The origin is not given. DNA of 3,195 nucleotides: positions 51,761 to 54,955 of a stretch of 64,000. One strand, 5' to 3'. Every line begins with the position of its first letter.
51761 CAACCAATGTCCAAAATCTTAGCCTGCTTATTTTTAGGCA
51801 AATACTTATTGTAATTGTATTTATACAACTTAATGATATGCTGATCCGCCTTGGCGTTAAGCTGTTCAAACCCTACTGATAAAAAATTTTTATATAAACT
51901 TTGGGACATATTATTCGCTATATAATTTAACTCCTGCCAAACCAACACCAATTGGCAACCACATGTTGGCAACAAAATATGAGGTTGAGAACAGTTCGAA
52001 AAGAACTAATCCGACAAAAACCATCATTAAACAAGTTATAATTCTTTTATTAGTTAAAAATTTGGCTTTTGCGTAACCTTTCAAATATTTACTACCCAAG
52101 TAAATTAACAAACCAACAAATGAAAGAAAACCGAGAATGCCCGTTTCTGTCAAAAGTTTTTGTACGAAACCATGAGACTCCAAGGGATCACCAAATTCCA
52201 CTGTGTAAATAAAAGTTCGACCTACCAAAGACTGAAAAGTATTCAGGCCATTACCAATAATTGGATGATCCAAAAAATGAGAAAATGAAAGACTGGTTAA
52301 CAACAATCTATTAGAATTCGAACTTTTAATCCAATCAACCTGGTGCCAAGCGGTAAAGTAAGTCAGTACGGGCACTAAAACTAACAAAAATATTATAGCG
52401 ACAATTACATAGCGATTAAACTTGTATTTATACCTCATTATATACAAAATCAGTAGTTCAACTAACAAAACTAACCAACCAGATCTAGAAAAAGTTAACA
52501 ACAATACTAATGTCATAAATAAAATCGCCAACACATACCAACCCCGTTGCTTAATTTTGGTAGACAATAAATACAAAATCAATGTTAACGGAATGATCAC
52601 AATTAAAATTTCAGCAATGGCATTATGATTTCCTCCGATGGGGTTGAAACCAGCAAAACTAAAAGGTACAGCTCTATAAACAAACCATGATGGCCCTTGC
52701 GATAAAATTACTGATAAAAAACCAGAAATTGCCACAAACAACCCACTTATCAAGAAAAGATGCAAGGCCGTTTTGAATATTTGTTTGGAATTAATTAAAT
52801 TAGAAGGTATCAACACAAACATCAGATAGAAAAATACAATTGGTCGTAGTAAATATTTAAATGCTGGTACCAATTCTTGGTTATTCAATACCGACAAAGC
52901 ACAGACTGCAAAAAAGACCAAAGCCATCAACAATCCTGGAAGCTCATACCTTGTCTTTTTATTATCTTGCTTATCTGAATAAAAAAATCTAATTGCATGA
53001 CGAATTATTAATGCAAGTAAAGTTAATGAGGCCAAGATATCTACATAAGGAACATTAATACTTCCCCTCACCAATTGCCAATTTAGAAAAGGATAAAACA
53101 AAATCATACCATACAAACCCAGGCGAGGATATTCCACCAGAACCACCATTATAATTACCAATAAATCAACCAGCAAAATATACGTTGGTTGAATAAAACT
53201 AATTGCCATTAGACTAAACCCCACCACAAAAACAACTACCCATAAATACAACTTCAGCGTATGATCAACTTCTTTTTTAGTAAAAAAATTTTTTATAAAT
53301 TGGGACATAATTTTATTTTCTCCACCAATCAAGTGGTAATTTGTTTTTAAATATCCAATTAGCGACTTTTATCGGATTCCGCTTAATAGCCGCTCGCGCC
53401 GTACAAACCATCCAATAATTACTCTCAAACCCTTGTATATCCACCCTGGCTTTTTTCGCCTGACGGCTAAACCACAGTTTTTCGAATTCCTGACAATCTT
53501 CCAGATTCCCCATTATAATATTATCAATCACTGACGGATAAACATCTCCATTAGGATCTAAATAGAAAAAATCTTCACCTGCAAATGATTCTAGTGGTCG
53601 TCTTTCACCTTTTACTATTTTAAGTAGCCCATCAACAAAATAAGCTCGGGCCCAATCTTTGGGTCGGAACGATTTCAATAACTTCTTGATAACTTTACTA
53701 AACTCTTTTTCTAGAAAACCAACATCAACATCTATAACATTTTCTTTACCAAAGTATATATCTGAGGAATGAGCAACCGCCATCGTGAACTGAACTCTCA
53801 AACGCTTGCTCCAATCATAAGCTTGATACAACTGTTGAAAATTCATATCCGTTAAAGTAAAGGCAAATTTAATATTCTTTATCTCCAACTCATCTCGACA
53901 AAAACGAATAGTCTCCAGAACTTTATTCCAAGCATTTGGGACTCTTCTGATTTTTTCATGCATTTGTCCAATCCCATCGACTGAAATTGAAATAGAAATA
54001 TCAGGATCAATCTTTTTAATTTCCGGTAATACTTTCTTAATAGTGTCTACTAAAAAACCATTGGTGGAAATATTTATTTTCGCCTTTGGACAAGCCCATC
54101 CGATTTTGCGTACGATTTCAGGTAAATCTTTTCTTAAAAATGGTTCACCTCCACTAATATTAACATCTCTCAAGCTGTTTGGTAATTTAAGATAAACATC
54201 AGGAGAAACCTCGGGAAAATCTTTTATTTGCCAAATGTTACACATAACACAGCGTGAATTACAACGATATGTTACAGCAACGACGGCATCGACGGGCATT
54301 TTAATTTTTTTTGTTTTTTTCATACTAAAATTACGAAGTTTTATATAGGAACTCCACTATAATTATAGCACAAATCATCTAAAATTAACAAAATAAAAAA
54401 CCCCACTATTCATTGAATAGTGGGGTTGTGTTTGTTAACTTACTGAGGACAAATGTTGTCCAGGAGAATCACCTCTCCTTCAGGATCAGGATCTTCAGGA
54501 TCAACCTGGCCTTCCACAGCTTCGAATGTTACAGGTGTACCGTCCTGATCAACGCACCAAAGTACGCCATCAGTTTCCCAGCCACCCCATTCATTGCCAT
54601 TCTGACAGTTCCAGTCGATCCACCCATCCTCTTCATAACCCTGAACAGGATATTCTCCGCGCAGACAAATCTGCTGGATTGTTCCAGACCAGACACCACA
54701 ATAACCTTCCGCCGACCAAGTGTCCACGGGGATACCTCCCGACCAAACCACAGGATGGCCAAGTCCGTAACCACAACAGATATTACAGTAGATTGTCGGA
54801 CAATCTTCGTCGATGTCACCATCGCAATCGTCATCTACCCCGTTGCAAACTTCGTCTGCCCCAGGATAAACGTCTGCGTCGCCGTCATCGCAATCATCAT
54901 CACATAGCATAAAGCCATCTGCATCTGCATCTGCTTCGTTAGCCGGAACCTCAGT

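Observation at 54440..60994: About 2184-aa secreted protein built from MopE-type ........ repeats with three 0.72-kb tandem super-repeats; G+C-rich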

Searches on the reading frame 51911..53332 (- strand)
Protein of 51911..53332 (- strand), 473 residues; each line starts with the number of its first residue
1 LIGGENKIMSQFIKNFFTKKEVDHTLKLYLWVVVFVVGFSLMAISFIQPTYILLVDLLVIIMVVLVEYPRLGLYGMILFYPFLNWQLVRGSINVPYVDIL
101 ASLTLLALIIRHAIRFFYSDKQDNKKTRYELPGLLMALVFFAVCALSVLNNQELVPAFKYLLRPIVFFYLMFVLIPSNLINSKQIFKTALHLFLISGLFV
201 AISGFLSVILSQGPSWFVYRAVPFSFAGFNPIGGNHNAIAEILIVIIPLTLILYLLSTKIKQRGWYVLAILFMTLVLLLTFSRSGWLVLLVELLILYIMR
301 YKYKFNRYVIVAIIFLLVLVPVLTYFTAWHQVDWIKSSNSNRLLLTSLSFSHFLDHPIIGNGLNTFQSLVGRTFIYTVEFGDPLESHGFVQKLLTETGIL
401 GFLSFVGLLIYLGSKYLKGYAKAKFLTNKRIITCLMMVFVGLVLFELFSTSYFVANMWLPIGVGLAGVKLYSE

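Call 12: search_protein_families(library=pfam, proteins=[window:51911-53332:-], max_evalue=0.001)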
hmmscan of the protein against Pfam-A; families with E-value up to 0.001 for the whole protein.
window:51911-53332:- (473 aa): 1 family
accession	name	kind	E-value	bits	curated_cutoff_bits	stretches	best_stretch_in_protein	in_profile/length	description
PF04932.20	Wzy_C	-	9.1e-14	51.9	31.7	1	268-406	1-149/149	O-Antigen ligase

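Call 14: search_protein_families(library=ncbifam, proteins=[window:51911-53332:-], max_evalue=0.001)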
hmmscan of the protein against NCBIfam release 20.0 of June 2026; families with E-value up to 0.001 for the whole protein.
window:51911-53332:- (473 aa): 1 family
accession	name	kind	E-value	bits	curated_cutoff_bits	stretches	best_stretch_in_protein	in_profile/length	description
TIGR00947.1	2A73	equivalog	1.7e-08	33.9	366.4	1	104-453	39-404/425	IctB family putative bicarbonate transporter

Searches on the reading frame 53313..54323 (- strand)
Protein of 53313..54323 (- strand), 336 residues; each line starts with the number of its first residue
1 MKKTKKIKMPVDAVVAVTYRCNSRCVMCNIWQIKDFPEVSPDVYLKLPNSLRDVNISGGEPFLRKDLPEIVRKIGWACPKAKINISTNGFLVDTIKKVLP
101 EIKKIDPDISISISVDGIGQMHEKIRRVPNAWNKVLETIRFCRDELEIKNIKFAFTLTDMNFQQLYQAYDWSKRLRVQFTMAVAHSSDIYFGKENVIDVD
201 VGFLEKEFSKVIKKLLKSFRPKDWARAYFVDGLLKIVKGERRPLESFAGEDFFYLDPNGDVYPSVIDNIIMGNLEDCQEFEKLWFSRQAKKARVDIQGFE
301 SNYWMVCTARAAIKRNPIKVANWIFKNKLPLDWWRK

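Call 12: search_protein_families(library=pfam, proteins=[window:53313-54323:-], max_evalue=0.001)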
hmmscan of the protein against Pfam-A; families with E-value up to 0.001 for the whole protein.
window:53313-54323:- (336 aa): 1 family
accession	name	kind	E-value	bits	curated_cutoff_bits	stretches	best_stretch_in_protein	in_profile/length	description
PF04055.27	Radical_SAM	-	4.6e-17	63.1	29.5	1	17-153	3-147/166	Radical SAM superfamily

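Call 14: search_protein_families(library=ncbifam, proteins=[window:53313-54323:-], max_evalue=0.001)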
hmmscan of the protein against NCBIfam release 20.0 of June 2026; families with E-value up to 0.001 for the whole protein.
window:53313-54323:- (336 aa): 46 families (the best 25 are shown)
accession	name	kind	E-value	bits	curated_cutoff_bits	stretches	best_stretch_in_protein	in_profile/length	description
TIGR03961.1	rSAM_PTO1314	hypoth_equivalog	4.9e-21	75.4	306.05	1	7-185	19-191/332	PTO1314 family radical SAM protein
NF033640.1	N_Twi_rSAM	subfamily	1.9e-17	63.5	170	1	47-219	169-336/398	twitch domain-containing radical SAM protein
TIGR04546.1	rSAM_ahbC_deAc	equivalog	1e-16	60.8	650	1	8-176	37-204/390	12,18-didecarboxysiroheme deacetylase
TIGR04054.1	rSAM_NirJ1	equivalog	6.4e-16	57.9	650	1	13-178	38-203/387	putative heme d1 biosynthesis radical SAM protein NirJ1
TIGR04051.1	rSAM_NirJ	equivalog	2.3e-14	53.1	515.45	1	17-172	8-163/354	heme d1 biosynthesis radical SAM protein NirJ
TIGR03977.1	rSAM_pair_HxsC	equivalog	6.4e-14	51.5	267.9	1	13-174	27-192/292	His-Xaa-Ser system radical SAM maturase HxsC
TIGR02668.1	moaA_archaeal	equivalog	2.7e-13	49.6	325.25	1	15-215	14-217/303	GTP 3',8-cyclase MoaA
NF001199.0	PRK00164.2-1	equivalog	3.5e-13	49.4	231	1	15-232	16-235/308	GTP 3',8-cyclase MoaA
TIGR02666.1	moaA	equivalog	4.3e-13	48.9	284.05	1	15-178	14-186/336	GTP 3',8-cyclase MoaA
TIGR04317.1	W_rSAM_matur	equivalog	3e-11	43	380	1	15-178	8-177/349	tungsten cofactor oxidoreductase radical SAM maturase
NF041707.1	rSAM_YhhB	equivalog_domain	1.6e-10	40.4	445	1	55-252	62-259/369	cyclophane-forming radical SAM/SPASM peptide maturase YhhB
TIGR04545.1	rSAM_ahbD_hemeb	equivalog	2.6e-10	40.3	500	1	17-176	6-166/339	heme b synthase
TIGR04250.1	SCM_rSAM_ScmE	equivalog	2.7e-10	39.7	400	1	15-165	7-158/358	SynChlorMet cassette radical SAM/SPASM protein ScmE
NF050035.1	rSAM_WgK_link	exception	4.8e-10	39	650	1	8-180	6-179/367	radical SAM/SPASM peptide maturase WgkB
TIGR03470.1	HpnH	equivalog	4.8e-10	38.9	225.05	1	5-224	22-234/318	adenosyl-hopene transferase HpnH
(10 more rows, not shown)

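Call 82: find_encoding_contigs(protein=window:53313-54323:-, flank=10000, max_places=10)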
Protein window:53313-54323:- (336 aa): 22 contigs read that carry it; 5 places shown.
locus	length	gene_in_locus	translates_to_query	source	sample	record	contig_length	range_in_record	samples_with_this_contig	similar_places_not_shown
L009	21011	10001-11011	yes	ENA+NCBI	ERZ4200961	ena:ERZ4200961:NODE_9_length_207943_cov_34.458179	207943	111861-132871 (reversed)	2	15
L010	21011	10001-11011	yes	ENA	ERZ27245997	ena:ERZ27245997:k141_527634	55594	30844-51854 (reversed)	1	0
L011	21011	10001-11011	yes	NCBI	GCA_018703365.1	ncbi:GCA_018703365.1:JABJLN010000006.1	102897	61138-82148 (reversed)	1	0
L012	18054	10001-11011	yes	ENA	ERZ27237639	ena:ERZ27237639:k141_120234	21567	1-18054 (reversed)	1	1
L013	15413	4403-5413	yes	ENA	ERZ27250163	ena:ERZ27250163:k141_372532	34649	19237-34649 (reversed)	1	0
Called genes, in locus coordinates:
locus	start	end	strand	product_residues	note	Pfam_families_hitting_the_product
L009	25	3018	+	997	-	-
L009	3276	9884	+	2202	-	PF11617:Cu-binding_MopE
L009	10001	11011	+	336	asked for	PF04055:Radical_SAM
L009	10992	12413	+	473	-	PF04932:Wzy_C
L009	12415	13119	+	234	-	PF02353:CMAS (weak), PF13489:Methyltransf_23, PF08003:Methyltransf_9 (weak), PF07021:MetW (weak), PF13847:Methyltransf_31, PF08241:Methyltransf_11, PF08242:Methyltransf_12, PF13649:Methyltransf_25, +2 more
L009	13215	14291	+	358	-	PF13439:Glyco_transf_4, PF13579:Glyco_trans_4_4, PF20706:GT4-conflict, PF00534:Glycos_transf_1, PF13692:Glyco_trans_1_4, PF13524:Glyco_trans_1_2 (weak)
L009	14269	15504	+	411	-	PF13439:Glyco_transf_4, PF13579:Glyco_trans_4_4, PF00534:Glycos_transf_1, PF13692:Glyco_trans_1_4, PF13524:Glyco_trans_1_2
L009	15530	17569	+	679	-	PF14885:GHL15, PF01839:FG-GAP (faint), PF13517:FG-GAP_3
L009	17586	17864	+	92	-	-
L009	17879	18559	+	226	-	-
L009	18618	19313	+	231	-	-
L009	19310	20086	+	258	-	-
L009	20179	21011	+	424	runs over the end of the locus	-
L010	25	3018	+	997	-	-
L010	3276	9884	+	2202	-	PF11617:Cu-binding_MopE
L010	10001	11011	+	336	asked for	PF04055:Radical_SAM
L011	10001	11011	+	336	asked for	PF04055:Radical_SAM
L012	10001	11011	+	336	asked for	PF04055:Radical_SAM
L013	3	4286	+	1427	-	?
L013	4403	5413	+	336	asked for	PF04055:Radical_SAM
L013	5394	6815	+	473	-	PF04932:Wzy_C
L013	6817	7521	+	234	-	PF02353:CMAS (weak), PF13489:Methyltransf_23, PF08003:Methyltransf_9 (weak), PF07021:MetW (weak), PF13847:Methyltransf_31, PF08241:Methyltransf_11, PF08242:Methyltransf_12, PF13649:Methyltransf_25, +2 more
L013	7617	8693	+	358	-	PF13439:Glyco_transf_4, PF13579:Glyco_trans_4_4, PF20706:GT4-conflict, PF00534:Glycos_transf_1, PF13692:Glyco_trans_1_4, PF13524:Glyco_trans_1_2 (weak)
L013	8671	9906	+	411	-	PF13439:Glyco_transf_4, PF13579:Glyco_trans_4_4, PF00534:Glycos_transf_1, PF13692:Glyco_trans_1_4, PF13524:Glyco_trans_1_2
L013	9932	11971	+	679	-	PF14885:GHL15, PF01839:FG-GAP (faint), PF13517:FG-GAP_3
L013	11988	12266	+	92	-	-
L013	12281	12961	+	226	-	-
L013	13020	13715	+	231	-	-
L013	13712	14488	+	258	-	-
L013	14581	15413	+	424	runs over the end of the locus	-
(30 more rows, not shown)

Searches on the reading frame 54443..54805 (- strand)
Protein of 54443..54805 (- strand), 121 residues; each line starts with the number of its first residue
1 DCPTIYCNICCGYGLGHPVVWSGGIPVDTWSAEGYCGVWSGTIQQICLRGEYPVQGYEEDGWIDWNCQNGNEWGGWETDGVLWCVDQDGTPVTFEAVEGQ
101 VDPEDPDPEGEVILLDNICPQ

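Call 30: find_related_loci(query=A1, collection=genome_contigs, flank=10000)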
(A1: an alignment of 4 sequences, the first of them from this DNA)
Query A1 (121 aa) in genome_contigs; peptide patterns used: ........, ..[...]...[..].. (x = any residue, [..] = any of these).
14 stretches matched a pattern; 2 encode a relative of the query (tblastn E <= 1e-3); 2 distinct loci.
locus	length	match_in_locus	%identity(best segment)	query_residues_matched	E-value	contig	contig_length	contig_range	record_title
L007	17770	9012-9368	68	1-119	4e-54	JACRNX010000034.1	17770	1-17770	MAG: Candidatus Falkowbacteria bacterium isolate NC_groundwater_1946_Pr3_S-0.2um_44_7 scaffold_5950, whole genome shotgu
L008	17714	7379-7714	66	2-113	3e-49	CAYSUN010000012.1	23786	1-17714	MAG TPA_asm: uncultured Gammaproteobacteria bacterium isolate SRP178699_co2_536 genome assembly, contig: NODE_1306_lengt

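Call 31: search_protein_families(library=pfam, proteins=[window:54443-54805:-], max_evalue=1)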
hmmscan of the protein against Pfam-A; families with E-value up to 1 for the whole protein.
seq(121 aa): 0 families

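Call 48: predict_structure(alignment_id=A1)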
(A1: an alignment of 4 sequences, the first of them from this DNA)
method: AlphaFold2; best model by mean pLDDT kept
length: 121 residues; sequences in the alignment: 4
mean_pLDDT: 40.3   pTM: 0.31
mean pLDDT of the five models: 40.3, 36.0, 35.4, 35.0, 31.9
residues with pLDDT >= 90: 0; 70-90: 0; 50-70: 4; < 50: 117
segments of 3 or more residues with pLDDT < 50: 1-5, 10-38, 42-121
pLDDT, mean of each block of 10 residues (from residue 1): 48 36 35 45 43 36 42 33 45 41 41 39 37
secondary structure, 60 per line:
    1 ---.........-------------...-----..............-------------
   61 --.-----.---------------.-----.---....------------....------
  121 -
elements in order: E4-12 E34-42 H43-47 E95-98 E111-114

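Call 49: search_protein_representatives(alignment_id=A1)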
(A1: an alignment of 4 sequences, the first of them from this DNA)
Query: 4 sequences, 121 profile positions. Proteins with E-value up to 0.001 (for the whole library): 9; up to 1e-10: 7; up to 1e-30: 4. The best 9 are listed.
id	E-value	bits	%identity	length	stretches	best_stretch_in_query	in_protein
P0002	5.6e-64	230.0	-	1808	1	1-120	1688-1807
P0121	5.7e-59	213.9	-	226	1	1-120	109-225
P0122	4.2e-56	204.6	-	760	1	1-120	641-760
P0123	4.3e-39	149.7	-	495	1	2-117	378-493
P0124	2.9e-27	111.5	-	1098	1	3-119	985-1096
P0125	1.4e-12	64.1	-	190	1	3-119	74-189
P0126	3.2e-12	63.0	-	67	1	58-120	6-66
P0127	8.8e-09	51.8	-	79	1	44-119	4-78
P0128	5.1e-04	36.4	-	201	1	4-102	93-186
